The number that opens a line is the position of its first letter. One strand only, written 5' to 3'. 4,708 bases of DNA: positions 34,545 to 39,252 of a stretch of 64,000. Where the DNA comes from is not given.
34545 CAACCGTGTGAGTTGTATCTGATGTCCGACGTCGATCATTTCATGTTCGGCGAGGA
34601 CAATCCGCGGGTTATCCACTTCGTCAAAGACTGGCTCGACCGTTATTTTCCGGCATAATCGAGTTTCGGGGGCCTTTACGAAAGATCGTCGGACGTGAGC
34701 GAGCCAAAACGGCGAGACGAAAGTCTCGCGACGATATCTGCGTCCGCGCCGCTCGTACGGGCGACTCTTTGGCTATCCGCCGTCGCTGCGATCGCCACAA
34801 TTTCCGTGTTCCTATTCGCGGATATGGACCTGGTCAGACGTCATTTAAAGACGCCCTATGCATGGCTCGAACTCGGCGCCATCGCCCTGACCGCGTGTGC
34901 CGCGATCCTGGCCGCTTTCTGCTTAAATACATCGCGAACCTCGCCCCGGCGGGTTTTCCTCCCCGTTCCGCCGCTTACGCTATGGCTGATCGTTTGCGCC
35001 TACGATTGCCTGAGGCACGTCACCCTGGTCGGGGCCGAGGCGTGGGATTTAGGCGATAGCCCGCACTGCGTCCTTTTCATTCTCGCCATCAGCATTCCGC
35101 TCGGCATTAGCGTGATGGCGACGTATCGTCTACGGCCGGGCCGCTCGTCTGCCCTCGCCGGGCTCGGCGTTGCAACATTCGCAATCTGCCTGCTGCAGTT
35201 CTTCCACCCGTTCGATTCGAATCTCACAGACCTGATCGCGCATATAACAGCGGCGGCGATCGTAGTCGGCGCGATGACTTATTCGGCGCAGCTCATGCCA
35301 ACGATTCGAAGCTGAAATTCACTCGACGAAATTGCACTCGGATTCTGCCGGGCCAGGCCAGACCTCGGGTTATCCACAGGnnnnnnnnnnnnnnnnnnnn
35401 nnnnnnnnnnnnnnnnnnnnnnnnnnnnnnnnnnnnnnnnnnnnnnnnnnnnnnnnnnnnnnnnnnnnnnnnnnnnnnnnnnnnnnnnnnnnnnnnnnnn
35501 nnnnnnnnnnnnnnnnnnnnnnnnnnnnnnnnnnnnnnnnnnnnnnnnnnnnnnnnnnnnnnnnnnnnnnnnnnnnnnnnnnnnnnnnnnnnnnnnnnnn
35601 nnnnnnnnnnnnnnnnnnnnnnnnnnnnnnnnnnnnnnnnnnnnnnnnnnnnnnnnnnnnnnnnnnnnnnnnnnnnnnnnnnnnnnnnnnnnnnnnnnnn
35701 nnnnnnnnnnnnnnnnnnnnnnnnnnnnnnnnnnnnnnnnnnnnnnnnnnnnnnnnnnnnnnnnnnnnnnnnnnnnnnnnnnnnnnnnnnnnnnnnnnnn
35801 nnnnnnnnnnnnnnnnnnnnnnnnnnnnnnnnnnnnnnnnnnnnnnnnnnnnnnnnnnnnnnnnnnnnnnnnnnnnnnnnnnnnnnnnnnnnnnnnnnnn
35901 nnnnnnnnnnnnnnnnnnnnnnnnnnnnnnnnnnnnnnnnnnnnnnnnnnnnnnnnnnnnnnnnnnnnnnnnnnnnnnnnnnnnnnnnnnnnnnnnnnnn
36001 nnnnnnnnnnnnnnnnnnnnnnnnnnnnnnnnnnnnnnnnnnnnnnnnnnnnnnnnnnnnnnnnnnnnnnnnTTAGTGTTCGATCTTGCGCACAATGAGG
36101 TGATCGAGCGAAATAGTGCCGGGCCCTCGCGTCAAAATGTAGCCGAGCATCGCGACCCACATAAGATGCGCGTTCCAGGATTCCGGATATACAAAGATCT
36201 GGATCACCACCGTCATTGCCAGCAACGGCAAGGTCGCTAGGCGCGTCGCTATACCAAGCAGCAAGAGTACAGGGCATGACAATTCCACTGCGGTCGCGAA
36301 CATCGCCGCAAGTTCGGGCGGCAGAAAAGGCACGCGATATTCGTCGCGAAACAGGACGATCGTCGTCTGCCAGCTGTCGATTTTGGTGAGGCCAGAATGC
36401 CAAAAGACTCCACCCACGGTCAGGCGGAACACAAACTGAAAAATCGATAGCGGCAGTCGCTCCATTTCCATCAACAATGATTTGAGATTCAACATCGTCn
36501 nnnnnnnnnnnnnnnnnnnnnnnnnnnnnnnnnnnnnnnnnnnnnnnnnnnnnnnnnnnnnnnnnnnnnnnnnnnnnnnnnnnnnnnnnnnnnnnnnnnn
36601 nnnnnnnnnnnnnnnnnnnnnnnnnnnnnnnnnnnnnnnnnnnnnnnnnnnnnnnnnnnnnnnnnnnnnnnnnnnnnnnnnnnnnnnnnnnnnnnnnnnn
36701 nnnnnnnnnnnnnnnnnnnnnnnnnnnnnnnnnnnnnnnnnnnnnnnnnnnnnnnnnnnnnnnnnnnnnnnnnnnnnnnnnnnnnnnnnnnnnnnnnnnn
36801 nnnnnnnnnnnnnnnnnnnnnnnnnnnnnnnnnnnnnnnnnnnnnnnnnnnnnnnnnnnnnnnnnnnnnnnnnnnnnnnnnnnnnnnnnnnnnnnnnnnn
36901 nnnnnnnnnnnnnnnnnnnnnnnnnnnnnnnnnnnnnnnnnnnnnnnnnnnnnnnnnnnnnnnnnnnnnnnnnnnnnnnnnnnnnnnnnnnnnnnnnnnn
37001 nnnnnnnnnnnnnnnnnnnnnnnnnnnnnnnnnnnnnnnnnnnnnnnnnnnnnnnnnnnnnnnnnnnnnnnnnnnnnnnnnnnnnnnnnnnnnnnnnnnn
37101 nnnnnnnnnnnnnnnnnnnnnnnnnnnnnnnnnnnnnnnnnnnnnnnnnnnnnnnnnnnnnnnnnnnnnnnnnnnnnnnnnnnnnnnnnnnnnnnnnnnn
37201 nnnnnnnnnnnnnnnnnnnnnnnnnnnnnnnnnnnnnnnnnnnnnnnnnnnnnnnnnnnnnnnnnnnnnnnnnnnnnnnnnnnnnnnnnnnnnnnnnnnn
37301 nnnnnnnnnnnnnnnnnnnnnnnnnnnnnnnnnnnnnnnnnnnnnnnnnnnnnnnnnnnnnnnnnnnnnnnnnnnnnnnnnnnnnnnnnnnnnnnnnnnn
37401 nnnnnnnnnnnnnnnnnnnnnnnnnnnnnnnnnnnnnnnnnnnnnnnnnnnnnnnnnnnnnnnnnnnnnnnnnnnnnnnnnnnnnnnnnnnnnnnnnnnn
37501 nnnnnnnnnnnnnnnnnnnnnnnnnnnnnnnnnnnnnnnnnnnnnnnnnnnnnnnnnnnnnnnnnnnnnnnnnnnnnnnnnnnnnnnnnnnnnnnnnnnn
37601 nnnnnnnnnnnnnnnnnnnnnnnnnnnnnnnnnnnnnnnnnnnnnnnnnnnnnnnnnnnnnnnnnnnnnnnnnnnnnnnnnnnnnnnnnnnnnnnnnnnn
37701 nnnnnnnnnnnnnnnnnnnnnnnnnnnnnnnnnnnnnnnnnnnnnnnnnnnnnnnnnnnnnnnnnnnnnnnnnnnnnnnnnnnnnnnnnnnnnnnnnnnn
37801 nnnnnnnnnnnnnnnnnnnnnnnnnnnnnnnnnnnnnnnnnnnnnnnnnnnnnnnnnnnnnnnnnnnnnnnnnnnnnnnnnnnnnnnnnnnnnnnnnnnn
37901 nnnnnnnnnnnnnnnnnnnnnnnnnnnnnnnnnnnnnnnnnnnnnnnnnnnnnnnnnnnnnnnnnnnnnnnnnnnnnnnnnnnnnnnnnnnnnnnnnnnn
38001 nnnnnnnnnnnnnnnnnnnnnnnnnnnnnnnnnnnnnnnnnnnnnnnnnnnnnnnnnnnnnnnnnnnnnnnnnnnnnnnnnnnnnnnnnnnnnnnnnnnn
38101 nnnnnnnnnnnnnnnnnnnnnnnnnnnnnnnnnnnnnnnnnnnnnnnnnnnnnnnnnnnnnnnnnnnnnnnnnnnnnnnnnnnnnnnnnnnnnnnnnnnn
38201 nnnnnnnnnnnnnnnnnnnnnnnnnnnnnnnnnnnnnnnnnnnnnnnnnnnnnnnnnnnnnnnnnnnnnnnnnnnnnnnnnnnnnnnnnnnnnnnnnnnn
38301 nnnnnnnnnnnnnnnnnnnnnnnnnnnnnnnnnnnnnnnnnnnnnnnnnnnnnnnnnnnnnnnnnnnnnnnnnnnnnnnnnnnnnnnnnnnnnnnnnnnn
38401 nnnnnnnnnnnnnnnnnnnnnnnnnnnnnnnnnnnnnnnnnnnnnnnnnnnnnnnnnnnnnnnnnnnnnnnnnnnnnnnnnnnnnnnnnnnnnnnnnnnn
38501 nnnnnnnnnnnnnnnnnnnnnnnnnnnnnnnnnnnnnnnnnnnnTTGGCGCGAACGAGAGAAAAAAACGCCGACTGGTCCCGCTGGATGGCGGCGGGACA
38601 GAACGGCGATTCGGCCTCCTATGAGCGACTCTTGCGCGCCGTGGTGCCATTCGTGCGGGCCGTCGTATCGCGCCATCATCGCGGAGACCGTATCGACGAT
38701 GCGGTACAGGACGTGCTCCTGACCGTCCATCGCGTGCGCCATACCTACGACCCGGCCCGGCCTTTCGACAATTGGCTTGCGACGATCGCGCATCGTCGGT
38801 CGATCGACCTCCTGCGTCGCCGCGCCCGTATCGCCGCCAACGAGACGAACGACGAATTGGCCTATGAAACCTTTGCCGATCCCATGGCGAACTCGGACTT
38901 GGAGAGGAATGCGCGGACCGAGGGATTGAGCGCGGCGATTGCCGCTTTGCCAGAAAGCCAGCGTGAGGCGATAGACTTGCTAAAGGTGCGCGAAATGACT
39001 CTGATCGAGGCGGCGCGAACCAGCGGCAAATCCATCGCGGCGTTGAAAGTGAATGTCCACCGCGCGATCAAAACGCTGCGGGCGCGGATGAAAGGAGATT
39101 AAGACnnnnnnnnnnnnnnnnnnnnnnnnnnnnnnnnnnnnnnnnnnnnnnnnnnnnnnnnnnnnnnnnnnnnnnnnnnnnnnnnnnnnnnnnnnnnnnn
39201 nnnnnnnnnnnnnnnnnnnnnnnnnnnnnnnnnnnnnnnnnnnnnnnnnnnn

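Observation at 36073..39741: Bufferin-type MNIO RiPP locus: DUF2282 peptide, DUF692, DUF2063 and DoxX, divergent from ECF sigma-F and NrsF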

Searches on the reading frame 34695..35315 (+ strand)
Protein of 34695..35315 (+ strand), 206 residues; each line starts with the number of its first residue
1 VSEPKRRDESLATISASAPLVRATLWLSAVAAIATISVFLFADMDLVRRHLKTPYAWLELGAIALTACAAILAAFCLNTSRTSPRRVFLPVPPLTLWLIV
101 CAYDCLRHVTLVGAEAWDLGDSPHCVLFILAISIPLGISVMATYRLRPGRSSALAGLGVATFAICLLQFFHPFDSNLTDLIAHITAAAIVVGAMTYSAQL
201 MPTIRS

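Call 3: search_protein_families(library=pfam, proteins=[window:34695-35315:+], max_evalue=0.01)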
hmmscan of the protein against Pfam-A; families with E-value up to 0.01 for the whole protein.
window:34695-35315:+ (206 aa): 1 family
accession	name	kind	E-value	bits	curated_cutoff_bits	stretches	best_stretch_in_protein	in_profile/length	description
PF06532.16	NrsF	-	5.8e-07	30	26.8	1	23-191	18-191/204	Negative regulator of sigma F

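Call 4: search_protein_families(library=ncbifam, proteins=[window:34695-35315:+], max_evalue=0.01)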
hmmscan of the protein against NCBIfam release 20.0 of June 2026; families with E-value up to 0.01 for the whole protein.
window:34695-35315:+ (206 aa): 0 families

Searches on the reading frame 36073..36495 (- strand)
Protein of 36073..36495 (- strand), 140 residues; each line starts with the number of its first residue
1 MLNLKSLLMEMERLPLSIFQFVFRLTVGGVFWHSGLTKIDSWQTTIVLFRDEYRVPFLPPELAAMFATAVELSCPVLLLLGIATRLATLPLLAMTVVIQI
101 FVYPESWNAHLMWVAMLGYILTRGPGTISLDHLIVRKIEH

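Call 3: search_protein_families(library=pfam, proteins=[window:36073-36495:-], max_evalue=0.01)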
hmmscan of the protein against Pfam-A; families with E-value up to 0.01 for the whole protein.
window:36073-36495:- (140 aa): 3 families
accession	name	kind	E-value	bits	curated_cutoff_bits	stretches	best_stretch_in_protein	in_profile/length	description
PF07681.17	DoxX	-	1.2e-17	64.7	23.6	1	21-103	3-84/85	DoxX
PF04173.18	DoxD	-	7.1e-06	26.5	22.7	1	66-139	70-149/167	TQO small subunit DoxD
PF07291.16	MauE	-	8.5e-06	26.5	27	1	18-101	3-86/128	Methylamine utilisation protein MauE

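Call 4: search_protein_families(library=ncbifam, proteins=[window:36073-36495:-], max_evalue=0.01)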
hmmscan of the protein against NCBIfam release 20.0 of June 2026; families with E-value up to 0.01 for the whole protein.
window:36073-36495:- (140 aa): 2 families
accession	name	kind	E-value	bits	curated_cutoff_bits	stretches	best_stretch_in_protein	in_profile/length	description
NF050144.1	matur_HvfX_fam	equivalog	2.4e-15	57.1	80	1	20-103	4-88/165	HvfX family Cu-binding RiPP maturation protein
NF045576.1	BT_3928_fam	equivalog_domain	0.00072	18.8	250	1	21-100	3-87/358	BT_3928 family protein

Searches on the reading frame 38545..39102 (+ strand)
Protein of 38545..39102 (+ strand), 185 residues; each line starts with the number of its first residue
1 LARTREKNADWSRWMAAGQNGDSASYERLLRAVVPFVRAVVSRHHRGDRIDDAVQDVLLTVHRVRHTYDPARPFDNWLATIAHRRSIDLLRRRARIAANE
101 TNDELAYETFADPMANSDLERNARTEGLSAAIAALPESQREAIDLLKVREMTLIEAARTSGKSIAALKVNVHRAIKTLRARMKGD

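Call 3: search_protein_families(library=pfam, proteins=[window:38545-39102:+], max_evalue=0.01)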
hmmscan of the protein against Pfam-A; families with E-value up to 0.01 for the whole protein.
window:38545-39102:+ (185 aa): 3 families
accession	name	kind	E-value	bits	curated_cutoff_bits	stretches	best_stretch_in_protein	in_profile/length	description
PF04542.20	Sigma70_r2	-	2e-12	47.2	24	1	29-95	1-70/71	Sigma-70 region 2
PF08281.18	Sigma70_r4_2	-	1.3e-06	28.4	25.7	1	128-178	4-54/54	Sigma-70, region 4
PF04545.22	Sigma70_r4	-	0.00021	21.2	24.1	1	131-179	1-49/50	Sigma-70, region 4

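Call 4: search_protein_families(library=ncbifam, proteins=[window:38545-39102:+], max_evalue=0.01)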
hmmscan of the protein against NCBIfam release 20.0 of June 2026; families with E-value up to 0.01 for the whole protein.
window:38545-39102:+ (185 aa): 78 families (the best 25 are shown)
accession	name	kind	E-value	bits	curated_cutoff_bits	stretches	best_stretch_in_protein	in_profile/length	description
NF009165.0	PRK12512.1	equivalog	6.1e-32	110.7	198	1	5-183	3-180/184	RNA polymerase sigma factor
NF009188.0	PRK12536.1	subfamily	4.6e-31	108.2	250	1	6-184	12-188/190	RNA polymerase sigma factor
NF009191.0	PRK12539.1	subfamily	2.1e-27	95.8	171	1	8-182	5-179/185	sigma-70 family RNA polymerase sigma factor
TIGR02937.1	sigma70-ECF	superfamily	1.6e-22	79.9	42.9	1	26-181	3-164/165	sigma-70 family RNA polymerase sigma factor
NF009166.1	PRK12513.1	equivalog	6.6e-19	68.4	206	1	9-182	7-186/193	RNA polymerase sigma factor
NF004113.0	PRK05602.1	equivalog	1.3e-17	64.1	208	1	12-183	33-202/211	RNA polymerase sigma factor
NF058625.1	sigma_PG0214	equivalog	1.4e-16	60.7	130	1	47-183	28-162/170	GFO_1088 family ECF-type sigma factor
TIGR02985.1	Sig70_bacteroi1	subfamily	2.6e-16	60.3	126.4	1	26-181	7-161/162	RNA polymerase sigma-70 factor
NF007230.0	PRK09648.1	subfamily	4.4e-15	55.9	209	1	4-183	6-190/195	RNA polymerase sigma factor ShbA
NF007228.0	PRK09646.1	subfamily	8.3e-15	54.9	226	1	6-183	12-191/194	ECF RNA polymerase sigma factor SigK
TIGR02989.1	Sig-70_gvs1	subfamily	1.7e-14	54.1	124.55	1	31-179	12-155/158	RNA polymerase sigma-70 factor, Rhodopirellula/Verrucomicrobium family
NF009164.0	PRK12511.1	equivalog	7.5e-14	51.7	185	1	34-180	15-157/182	RNA polymerase sigma factor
NF007215.0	PRK09637.1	equivalog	1.2e-13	51.4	212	1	42-182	20-154/181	RNA polymerase sigma factor SigZ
TIGR02983.1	SigE-fam_strep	subfamily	9.2e-13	48.4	141.55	1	48-183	31-159/162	SigE family RNA polymerase sigma factor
NF009199.0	PRK12547.1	subfamily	9.8e-13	47.9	219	1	25-179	7-157/184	RNA polymerase sigma factor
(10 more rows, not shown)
